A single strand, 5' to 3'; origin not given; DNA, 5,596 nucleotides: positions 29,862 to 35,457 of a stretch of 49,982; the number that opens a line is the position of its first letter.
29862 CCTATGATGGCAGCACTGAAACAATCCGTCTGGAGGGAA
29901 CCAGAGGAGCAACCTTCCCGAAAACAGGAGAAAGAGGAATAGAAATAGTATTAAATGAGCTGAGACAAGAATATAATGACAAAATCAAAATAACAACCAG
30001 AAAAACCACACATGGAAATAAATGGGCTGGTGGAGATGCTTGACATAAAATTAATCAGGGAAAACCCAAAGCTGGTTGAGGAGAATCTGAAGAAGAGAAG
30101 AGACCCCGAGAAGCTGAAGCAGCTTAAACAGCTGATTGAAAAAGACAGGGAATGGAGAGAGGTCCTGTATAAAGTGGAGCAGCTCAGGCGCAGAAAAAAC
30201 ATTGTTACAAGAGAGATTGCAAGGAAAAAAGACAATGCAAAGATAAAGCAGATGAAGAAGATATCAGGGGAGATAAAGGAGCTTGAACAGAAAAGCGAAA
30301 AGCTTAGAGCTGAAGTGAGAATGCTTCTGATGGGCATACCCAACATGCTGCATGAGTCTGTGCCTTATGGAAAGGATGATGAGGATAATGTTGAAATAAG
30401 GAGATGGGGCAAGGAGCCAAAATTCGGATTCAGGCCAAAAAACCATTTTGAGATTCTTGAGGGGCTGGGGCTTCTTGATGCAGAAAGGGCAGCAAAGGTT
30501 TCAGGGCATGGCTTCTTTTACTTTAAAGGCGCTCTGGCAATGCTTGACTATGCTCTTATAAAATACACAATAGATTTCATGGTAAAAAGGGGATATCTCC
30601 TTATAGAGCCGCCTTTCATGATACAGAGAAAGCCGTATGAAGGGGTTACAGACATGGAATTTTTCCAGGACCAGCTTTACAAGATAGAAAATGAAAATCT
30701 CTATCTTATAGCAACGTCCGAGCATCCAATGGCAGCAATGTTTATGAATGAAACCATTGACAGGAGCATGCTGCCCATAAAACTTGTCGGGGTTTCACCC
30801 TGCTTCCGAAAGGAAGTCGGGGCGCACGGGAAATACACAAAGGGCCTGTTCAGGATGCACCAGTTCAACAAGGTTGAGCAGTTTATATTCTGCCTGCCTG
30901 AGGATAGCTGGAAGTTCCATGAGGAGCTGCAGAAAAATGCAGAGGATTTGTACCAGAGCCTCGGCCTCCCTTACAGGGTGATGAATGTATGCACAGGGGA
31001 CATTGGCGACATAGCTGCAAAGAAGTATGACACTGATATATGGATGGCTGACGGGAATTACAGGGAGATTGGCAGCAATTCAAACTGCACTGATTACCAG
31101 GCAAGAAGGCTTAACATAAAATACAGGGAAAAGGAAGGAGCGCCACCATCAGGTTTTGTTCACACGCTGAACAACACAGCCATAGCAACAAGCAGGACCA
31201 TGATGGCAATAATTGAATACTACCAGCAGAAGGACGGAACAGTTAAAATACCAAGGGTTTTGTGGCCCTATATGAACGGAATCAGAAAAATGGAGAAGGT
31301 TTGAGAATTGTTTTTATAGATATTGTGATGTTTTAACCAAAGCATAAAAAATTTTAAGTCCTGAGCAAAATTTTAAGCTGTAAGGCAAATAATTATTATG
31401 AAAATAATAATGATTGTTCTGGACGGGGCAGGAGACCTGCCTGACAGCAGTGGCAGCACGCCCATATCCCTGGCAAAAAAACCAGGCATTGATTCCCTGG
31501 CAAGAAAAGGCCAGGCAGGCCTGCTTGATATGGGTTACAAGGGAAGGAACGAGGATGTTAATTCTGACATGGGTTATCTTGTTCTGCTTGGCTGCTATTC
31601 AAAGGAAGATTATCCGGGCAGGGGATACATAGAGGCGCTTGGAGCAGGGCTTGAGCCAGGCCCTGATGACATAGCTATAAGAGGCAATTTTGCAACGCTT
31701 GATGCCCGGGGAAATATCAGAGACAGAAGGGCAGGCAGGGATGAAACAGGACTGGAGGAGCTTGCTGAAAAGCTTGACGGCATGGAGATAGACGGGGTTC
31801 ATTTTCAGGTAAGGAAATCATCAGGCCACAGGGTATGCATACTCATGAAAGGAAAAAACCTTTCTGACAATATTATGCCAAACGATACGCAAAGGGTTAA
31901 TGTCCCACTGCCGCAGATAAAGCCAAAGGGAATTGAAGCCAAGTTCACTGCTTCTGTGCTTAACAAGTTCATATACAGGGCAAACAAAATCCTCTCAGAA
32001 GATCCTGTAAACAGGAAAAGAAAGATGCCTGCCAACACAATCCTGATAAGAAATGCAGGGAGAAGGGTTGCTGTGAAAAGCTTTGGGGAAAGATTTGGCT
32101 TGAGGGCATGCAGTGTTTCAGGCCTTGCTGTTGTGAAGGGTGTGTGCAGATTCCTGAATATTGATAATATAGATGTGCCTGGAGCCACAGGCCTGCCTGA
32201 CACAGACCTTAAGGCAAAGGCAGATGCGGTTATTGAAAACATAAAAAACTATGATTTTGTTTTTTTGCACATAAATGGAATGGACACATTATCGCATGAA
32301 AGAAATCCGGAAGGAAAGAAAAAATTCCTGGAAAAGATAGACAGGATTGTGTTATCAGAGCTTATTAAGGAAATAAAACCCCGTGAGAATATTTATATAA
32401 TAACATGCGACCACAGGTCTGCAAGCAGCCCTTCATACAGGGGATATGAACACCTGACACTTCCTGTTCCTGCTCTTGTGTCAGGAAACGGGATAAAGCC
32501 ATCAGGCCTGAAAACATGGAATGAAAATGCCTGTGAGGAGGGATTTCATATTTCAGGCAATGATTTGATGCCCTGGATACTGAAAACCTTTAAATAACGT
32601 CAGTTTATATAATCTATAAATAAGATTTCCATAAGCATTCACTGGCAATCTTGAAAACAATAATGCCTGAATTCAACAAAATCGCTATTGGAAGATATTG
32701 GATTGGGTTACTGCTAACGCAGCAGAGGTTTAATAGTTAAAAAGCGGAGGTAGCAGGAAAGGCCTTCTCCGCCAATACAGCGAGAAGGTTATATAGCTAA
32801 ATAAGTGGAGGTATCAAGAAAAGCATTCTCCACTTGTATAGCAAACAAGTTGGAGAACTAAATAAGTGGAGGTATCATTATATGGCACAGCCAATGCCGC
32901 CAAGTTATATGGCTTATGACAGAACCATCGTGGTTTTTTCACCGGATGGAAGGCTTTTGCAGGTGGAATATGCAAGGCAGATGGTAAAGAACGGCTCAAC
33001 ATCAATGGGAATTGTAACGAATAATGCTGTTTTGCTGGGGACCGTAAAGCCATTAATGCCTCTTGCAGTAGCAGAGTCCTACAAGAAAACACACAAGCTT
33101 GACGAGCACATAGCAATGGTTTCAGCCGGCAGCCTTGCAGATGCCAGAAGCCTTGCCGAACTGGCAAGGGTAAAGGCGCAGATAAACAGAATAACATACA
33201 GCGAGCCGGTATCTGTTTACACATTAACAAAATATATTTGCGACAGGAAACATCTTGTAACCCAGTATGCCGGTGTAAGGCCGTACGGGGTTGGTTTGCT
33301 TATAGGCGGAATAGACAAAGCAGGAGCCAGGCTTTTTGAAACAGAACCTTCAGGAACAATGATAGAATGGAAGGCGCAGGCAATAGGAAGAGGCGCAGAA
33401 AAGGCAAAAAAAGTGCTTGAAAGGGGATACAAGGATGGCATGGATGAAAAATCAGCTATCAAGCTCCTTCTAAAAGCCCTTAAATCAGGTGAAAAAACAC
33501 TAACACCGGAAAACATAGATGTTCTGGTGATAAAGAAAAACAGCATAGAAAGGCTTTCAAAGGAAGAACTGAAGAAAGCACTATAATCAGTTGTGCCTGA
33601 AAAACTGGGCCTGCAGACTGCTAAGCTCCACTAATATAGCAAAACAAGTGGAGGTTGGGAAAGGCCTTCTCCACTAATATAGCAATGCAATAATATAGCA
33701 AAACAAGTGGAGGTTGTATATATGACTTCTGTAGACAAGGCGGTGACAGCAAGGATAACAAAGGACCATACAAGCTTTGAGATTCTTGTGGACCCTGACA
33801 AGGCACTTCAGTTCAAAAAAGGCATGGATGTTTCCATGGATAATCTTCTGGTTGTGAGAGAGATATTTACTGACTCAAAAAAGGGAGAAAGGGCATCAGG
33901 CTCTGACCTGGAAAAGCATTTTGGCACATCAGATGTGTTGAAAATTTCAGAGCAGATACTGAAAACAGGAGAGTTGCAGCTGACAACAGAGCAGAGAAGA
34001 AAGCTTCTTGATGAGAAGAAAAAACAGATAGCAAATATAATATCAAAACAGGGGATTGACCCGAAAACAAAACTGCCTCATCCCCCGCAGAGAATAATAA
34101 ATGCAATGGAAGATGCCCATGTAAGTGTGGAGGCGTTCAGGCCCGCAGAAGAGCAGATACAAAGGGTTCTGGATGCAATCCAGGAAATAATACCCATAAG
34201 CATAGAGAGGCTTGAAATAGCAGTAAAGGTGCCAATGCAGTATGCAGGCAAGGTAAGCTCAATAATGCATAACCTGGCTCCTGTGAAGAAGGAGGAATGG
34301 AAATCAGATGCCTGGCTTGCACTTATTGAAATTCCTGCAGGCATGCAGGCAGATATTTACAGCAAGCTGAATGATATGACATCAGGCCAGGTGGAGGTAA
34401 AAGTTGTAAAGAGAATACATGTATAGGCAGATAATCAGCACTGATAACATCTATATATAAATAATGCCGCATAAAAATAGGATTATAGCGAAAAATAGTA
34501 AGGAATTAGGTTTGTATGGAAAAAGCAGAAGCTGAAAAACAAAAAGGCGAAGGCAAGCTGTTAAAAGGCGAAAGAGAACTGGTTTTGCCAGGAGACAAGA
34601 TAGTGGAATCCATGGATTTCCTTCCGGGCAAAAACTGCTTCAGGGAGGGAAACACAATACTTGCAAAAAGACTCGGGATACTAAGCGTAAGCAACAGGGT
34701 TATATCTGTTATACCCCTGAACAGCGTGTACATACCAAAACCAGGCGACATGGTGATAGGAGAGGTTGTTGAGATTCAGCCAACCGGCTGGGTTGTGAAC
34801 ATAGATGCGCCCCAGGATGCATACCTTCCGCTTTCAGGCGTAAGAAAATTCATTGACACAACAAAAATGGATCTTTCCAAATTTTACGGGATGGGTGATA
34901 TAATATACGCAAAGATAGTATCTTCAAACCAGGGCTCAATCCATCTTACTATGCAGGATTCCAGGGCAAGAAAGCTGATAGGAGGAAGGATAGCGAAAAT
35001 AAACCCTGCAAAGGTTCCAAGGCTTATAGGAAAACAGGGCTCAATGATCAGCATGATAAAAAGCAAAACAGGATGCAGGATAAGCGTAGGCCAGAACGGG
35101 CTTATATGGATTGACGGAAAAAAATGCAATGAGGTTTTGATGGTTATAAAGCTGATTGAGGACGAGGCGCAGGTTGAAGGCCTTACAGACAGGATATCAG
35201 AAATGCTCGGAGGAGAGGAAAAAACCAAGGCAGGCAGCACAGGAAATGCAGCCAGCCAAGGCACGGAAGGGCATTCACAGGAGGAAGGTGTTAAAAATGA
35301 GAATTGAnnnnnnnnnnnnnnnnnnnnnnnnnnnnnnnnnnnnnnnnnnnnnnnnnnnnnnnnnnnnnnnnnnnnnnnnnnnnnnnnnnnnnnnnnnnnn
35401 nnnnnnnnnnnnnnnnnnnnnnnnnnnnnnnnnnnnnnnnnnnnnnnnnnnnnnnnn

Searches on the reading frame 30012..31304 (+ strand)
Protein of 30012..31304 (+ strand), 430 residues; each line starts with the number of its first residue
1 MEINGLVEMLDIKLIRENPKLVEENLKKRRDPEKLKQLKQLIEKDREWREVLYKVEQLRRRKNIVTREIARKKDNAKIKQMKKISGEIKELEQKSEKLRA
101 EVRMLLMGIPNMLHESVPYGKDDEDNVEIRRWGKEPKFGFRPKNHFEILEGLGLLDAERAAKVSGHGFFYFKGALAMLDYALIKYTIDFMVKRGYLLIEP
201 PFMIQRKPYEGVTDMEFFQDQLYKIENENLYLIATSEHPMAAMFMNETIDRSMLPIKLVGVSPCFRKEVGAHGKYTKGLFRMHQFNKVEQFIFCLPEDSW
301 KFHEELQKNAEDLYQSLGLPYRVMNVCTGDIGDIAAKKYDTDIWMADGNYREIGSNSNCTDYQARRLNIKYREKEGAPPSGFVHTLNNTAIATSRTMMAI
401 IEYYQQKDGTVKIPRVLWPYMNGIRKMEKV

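Call 20: search_protein_families(library=pfam, proteins=[window:30012-31304:+])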
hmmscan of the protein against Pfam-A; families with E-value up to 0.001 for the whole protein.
window:30012-31304:+ (430 aa): 2 families
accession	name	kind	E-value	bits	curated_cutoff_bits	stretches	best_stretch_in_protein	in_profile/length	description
PF00587.30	tRNA-synt_2b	-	6.6e-41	140.8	29.3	1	224-403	2-178/179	tRNA synthetase class II core domain (G, H, P, S and T)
PF02403.27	Seryl_tRNA_N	-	5.3e-22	78.5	28.2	1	9-112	1-107/108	Seryl-tRNA synthetase N-terminal domain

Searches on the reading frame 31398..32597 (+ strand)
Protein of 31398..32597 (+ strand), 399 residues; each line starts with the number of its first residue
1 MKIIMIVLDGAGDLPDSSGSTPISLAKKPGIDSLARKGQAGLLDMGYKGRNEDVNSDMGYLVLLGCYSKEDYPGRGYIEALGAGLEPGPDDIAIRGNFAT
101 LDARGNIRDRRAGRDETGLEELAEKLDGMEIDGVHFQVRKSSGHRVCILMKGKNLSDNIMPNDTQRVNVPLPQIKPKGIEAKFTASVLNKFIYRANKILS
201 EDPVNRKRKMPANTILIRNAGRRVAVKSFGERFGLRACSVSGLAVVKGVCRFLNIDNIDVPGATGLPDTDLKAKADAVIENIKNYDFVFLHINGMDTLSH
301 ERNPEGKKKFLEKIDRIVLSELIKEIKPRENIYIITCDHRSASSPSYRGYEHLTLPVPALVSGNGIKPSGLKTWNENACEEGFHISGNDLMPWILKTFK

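Call 21: search_protein_families(library=pfam, proteins=[window:31398-32597:+])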
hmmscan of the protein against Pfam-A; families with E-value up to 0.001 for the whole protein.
window:31398-32597:+ (399 aa): 2 families
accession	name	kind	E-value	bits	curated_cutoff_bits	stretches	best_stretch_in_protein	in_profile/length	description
PF01676.23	Metalloenzyme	-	2.3e-37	129.3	24.3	1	1-382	1-235/252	Metalloenzyme superfamily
PF10143.14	PhosphMutase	-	1.4e-33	116.6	21.5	1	35-205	1-170/170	2,3-bisphosphoglycerate-independent phosphoglycerate mutase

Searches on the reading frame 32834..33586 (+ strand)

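Call 21: search_protein_families(library=pfam, proteins=[window:32834-33586:+])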
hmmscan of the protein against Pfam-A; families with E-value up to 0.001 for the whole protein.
window:32834-33586:+ (250 aa): 2 families
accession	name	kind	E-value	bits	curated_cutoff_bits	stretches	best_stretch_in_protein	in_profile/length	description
PF00227.31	Proteasome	-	6e-50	170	22.4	1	51-233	1-189/189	Proteasome subunit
PF10584.14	Proteasome_A_N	-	2.9e-11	43.3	27.7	1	28-48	1-21/23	Proteasome subunit A N-terminal signature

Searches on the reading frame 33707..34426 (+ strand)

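Call 21: search_protein_families(library=pfam, proteins=[window:33707-34426:+])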
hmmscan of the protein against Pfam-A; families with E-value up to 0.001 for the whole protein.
window:33707-34426:+ (239 aa): 3 families
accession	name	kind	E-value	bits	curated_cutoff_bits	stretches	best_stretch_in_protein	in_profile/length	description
PF01172.24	SBDS_N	-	8e-26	90.2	24.6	1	12-98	2-88/88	Shwachman-Bodian-Diamond syndrome (SBDS) N-terminal domain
PF09377.16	SBDS_domain_II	-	9.4e-22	77.1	27.2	1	106-166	1-61/62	SBDS protein, domain II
PF20268.4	SBDS_C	-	2.3e-15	56.7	27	1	170-235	2-70/71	SBDS protein, C-terminal domain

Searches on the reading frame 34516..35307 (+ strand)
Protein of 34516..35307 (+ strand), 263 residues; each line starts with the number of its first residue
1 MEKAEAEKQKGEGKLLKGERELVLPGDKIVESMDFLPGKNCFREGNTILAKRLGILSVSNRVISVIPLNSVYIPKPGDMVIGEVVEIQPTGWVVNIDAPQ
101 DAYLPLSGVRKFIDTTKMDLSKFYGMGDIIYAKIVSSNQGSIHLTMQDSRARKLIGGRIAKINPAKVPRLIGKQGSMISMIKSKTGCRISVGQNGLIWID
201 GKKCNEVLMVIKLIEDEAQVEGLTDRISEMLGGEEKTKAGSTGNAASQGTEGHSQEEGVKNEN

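Call 21: search_protein_families(library=pfam, proteins=[window:34516-35307:+])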
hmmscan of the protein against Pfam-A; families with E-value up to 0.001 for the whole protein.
window:34516-35307:+ (263 aa): 6 families
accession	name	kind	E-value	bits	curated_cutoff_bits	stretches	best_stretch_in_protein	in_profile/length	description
PF21266.3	RRP4_S1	-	1.2e-09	38.7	27.3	1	72-133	2-70/73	RRP4, S1 domain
PF15985.11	KH_6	-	1.6e-08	35.1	27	1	157-202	1-44/47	KH domain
PF00013.35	KH_1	-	2.2e-08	34.2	21.5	1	161-215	5-65/66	KH domain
PF21262.3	RRP40_S1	-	2.3e-06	27.9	27.1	1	72-139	1-64/83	Exosome complex component RRP40, S1 domain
PF22625.2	ECR1_N_2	-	6.6e-06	26.3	27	1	20-68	1-50/51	Exosome RNA binding protein RRP4 N-terminal domain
PF14382.12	ECR1_N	-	0.00041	20.5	27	0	22-58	1-37/38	Exosome complex exonuclease RRP4 N-terminal region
